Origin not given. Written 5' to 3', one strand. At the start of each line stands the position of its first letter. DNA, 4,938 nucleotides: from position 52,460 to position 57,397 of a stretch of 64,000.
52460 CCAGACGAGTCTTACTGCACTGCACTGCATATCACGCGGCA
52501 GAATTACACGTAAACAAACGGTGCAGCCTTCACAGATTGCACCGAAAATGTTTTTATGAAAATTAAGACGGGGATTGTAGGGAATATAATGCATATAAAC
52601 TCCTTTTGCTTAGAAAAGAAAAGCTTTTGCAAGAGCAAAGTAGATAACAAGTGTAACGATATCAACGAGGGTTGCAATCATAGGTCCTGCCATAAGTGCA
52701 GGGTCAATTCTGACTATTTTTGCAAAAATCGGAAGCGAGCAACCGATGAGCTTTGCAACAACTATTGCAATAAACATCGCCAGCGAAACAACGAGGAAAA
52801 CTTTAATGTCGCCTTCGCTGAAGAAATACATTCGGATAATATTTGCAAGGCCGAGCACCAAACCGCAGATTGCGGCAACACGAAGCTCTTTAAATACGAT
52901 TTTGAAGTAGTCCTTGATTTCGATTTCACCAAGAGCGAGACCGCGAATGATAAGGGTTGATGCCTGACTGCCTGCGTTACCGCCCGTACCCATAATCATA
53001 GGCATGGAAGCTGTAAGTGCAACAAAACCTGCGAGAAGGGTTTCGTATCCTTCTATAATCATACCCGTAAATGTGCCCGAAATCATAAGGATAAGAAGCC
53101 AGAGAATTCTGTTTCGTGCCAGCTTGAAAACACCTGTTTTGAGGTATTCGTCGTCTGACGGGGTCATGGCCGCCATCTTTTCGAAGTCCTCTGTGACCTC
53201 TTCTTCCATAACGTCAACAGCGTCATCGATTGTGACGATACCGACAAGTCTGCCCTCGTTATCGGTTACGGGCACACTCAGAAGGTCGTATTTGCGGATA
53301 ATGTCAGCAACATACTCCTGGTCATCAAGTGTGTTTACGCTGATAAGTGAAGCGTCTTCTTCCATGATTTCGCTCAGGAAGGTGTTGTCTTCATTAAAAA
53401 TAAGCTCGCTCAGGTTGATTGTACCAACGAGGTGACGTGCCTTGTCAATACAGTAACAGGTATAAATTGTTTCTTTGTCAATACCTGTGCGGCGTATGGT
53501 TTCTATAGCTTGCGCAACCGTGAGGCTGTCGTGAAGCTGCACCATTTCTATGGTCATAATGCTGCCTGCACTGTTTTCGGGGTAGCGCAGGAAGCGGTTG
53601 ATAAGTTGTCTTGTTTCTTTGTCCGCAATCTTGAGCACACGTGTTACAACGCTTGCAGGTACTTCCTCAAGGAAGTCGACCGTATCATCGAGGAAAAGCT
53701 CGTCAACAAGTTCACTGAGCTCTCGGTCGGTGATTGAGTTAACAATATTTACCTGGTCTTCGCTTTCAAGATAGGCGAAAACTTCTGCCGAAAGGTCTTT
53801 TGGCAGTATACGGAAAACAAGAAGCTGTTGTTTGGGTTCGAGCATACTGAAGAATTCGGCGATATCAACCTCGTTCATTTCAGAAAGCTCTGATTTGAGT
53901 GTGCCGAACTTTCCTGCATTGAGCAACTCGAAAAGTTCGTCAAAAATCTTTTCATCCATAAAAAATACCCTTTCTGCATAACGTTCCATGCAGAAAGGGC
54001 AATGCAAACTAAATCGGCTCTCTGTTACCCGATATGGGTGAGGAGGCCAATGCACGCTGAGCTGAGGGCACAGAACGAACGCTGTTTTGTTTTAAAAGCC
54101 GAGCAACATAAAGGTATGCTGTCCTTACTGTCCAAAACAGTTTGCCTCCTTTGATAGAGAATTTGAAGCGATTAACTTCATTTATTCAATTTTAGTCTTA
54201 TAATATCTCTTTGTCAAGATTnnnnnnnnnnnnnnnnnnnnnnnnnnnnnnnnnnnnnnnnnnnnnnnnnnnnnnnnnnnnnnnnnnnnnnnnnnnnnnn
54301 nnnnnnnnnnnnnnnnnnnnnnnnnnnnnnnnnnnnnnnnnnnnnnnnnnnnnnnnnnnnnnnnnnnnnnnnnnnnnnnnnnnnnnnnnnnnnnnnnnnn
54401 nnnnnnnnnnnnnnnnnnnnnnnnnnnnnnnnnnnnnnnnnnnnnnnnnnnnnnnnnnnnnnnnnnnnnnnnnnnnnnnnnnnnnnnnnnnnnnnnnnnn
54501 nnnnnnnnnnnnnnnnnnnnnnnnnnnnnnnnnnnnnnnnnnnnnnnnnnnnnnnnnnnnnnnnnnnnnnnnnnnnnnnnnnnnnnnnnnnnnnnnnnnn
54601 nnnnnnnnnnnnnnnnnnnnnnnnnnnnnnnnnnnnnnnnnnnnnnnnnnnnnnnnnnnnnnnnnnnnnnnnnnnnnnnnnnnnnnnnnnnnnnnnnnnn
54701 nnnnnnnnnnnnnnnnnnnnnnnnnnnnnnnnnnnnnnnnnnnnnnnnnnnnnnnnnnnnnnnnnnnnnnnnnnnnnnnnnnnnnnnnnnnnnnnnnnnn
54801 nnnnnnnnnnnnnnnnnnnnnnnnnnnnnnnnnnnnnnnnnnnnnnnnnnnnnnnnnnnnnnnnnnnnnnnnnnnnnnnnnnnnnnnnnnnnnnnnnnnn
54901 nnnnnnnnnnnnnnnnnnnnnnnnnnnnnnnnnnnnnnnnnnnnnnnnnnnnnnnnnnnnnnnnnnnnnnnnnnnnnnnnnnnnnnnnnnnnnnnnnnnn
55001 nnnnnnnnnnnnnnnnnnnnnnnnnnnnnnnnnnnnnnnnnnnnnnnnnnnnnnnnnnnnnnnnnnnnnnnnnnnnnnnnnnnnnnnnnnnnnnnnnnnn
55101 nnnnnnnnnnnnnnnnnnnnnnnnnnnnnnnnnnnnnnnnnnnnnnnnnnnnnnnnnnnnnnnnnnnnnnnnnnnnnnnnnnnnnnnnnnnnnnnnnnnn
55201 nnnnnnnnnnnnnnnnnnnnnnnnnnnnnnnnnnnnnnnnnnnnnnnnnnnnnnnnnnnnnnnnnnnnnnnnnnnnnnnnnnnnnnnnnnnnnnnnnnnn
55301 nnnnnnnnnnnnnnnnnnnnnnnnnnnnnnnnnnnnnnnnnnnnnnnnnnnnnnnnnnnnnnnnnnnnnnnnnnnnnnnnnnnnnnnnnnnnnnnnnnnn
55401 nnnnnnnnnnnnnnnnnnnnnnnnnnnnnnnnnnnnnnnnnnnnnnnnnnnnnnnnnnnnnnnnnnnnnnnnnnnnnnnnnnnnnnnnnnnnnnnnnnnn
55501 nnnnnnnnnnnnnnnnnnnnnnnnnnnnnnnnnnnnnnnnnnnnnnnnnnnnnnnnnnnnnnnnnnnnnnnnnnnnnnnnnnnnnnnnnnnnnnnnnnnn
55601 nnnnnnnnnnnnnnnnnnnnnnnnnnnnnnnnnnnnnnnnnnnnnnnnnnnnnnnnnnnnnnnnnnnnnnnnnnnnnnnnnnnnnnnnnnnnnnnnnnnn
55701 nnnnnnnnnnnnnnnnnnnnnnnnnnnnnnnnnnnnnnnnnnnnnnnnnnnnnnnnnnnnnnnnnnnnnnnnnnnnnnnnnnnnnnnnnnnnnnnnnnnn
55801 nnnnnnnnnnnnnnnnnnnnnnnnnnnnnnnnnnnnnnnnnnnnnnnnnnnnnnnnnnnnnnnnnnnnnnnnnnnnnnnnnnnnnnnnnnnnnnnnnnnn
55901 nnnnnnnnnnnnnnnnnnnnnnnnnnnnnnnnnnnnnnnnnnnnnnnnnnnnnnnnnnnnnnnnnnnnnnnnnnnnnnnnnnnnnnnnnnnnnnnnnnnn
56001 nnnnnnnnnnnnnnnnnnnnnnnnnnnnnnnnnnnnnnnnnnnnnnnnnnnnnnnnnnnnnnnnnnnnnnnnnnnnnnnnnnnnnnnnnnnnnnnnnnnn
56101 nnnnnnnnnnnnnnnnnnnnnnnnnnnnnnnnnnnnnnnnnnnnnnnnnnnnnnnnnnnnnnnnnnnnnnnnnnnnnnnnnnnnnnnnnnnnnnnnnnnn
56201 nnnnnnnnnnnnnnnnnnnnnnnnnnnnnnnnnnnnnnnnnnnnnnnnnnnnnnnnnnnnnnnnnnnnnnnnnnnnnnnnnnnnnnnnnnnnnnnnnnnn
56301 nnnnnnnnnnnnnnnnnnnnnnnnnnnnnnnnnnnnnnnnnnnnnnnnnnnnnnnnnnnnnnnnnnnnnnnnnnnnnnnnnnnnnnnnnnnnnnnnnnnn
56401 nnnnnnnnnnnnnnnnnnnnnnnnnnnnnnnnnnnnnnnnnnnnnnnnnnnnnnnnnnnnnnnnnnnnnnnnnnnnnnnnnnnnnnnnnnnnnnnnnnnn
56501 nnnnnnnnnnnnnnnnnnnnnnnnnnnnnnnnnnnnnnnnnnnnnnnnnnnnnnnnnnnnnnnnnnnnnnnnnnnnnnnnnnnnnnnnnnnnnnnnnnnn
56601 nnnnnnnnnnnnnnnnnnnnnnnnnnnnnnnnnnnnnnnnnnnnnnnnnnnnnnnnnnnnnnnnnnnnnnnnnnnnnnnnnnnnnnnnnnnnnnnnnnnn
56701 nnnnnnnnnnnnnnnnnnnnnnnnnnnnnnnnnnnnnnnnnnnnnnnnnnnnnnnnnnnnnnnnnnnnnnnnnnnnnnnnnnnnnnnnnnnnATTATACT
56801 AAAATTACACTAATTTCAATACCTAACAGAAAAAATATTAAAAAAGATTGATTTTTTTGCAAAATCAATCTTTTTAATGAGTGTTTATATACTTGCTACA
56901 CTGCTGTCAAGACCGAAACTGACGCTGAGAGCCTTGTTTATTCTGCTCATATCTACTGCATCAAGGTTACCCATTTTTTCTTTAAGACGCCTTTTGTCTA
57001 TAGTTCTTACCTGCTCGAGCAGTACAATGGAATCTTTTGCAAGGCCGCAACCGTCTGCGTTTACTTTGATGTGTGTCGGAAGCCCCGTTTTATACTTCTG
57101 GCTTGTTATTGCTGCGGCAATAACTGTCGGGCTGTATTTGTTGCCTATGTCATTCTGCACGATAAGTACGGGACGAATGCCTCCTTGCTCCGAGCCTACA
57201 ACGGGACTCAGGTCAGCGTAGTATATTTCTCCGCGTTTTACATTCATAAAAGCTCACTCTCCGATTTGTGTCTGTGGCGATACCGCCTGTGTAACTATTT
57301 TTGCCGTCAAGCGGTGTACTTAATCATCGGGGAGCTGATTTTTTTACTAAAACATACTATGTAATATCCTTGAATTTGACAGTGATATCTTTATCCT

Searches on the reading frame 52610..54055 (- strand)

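Call 56: search_protein_families(library=ncbifam, max_evalue=1e-12, proteins=[window:52610-54055:-])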
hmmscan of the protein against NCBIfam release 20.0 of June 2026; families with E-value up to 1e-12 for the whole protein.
window:52610-54055:- (481 aa): 1 family
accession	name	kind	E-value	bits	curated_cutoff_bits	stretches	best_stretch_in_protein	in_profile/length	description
TIGR00400.1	mgtE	equivalog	5.4e-141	470.4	232.75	1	41-480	11-447/450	magnesium transporter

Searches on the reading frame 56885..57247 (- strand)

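Call 56: search_protein_families(library=ncbifam, max_evalue=1e-12, proteins=[window:56885-57247:-])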
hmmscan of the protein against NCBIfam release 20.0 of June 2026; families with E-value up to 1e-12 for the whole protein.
window:56885-57247:- (120 aa): 0 families

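Call 57: search_protein_families(library=pfam, max_evalue=0.001, proteins=[window:56885-57247:-])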
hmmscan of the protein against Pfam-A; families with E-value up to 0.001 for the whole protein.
window:56885-57247:- (120 aa): 1 family
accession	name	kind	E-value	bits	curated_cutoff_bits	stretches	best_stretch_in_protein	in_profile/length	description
PF02452.23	PemK_toxin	-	5.4e-35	120.3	23.1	1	4-110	1-108/109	PemK-like, MazF-like toxin of type II toxin-antitoxin system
